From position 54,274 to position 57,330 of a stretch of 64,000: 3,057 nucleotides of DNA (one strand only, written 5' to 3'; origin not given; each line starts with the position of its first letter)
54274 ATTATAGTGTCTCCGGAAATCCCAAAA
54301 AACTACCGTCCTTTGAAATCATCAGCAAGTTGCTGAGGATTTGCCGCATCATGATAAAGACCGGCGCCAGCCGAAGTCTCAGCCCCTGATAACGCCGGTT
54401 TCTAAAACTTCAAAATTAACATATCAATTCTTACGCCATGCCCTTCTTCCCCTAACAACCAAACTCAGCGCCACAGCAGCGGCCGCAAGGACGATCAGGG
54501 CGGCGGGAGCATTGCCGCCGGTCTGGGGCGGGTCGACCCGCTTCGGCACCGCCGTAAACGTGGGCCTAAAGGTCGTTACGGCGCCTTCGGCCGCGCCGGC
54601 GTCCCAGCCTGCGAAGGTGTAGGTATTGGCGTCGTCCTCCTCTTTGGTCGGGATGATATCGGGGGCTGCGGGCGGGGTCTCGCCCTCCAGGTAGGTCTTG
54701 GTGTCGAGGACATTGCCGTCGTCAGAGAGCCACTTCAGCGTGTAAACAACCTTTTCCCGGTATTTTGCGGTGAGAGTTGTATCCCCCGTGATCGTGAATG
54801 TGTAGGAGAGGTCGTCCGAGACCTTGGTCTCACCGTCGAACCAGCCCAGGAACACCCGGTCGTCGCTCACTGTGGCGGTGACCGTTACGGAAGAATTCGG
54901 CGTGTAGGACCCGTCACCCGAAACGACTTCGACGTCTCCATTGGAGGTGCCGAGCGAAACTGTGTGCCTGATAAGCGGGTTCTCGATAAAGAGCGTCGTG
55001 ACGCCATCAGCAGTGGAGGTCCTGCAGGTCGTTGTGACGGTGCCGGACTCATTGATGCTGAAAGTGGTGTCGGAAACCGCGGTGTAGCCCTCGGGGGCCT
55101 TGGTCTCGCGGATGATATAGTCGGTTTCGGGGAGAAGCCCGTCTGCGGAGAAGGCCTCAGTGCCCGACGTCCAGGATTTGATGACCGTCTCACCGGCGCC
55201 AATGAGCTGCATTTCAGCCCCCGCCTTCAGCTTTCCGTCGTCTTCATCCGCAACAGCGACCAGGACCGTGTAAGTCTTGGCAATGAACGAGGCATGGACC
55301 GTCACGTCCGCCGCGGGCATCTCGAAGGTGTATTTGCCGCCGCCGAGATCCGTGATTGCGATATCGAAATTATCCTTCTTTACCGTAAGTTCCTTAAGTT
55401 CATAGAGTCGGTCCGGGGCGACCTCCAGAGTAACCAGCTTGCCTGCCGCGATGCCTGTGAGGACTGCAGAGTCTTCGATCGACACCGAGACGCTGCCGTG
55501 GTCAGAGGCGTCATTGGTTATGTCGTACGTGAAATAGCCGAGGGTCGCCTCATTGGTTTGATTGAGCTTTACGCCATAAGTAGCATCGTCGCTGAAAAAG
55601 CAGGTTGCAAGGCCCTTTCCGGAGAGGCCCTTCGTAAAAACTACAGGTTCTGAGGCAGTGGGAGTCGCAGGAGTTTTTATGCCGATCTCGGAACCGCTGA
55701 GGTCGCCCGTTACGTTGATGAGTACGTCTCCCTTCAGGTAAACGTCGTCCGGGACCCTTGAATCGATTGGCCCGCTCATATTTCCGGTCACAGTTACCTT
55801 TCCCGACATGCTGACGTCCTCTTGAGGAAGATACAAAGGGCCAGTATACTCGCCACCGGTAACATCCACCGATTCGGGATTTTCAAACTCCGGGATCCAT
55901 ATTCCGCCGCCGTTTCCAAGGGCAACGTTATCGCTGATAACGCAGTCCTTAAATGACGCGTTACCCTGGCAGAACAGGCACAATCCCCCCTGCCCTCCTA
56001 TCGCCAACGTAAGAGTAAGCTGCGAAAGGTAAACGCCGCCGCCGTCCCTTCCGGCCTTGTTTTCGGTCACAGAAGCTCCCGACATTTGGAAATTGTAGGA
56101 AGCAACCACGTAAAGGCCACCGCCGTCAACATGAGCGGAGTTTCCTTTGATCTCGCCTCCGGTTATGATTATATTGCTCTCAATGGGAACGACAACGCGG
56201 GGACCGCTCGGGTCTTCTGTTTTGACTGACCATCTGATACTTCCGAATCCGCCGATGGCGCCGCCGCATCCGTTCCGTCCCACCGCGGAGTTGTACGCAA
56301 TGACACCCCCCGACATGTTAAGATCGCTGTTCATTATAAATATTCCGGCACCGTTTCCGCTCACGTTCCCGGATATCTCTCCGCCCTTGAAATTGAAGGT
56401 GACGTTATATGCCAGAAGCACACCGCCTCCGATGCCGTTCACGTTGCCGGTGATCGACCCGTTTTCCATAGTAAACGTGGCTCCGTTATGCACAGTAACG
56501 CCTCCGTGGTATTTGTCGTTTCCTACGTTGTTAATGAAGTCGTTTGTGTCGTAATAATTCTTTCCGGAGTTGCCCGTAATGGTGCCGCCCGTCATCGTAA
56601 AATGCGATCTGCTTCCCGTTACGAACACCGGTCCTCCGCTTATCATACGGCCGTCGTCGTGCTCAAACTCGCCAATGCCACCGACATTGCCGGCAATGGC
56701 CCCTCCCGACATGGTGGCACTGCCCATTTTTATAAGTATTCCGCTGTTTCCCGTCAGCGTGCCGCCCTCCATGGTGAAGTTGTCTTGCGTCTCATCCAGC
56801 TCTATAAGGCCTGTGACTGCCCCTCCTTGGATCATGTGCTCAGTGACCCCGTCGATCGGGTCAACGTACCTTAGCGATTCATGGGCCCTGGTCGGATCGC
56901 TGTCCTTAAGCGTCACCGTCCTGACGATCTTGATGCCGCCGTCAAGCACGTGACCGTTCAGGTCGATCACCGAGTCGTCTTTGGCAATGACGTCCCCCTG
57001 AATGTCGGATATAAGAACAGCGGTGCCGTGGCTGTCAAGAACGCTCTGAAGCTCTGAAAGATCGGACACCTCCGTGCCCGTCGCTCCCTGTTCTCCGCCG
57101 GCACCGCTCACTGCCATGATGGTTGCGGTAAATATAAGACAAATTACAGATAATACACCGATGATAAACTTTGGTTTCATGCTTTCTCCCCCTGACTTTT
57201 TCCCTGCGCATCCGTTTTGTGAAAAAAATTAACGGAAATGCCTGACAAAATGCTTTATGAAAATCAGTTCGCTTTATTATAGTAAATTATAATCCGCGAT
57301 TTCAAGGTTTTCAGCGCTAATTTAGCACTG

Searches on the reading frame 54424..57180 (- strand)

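Call 10: search_protein_families(library=pfam, proteins=[window:54424-57180:-], max_evalue=0.01)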
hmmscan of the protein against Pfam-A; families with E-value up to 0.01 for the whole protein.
window:54424-57180:- (918 aa): 3 families
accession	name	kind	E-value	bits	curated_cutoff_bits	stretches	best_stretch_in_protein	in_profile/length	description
PF18998.6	Flg_new_2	-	1e-10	41.9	23.6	2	745-809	8-71/73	Divergent InlB B-repeat domain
PF17802.7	SpaA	-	1e-08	35.6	23.1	1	645-718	9-86/91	Prealbumin-like fold domain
PF09479.16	Flg_new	-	0.0023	18.5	27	0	740-806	2-65/65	Listeria-Bacteroides repeat domain (List_Bact_rpt)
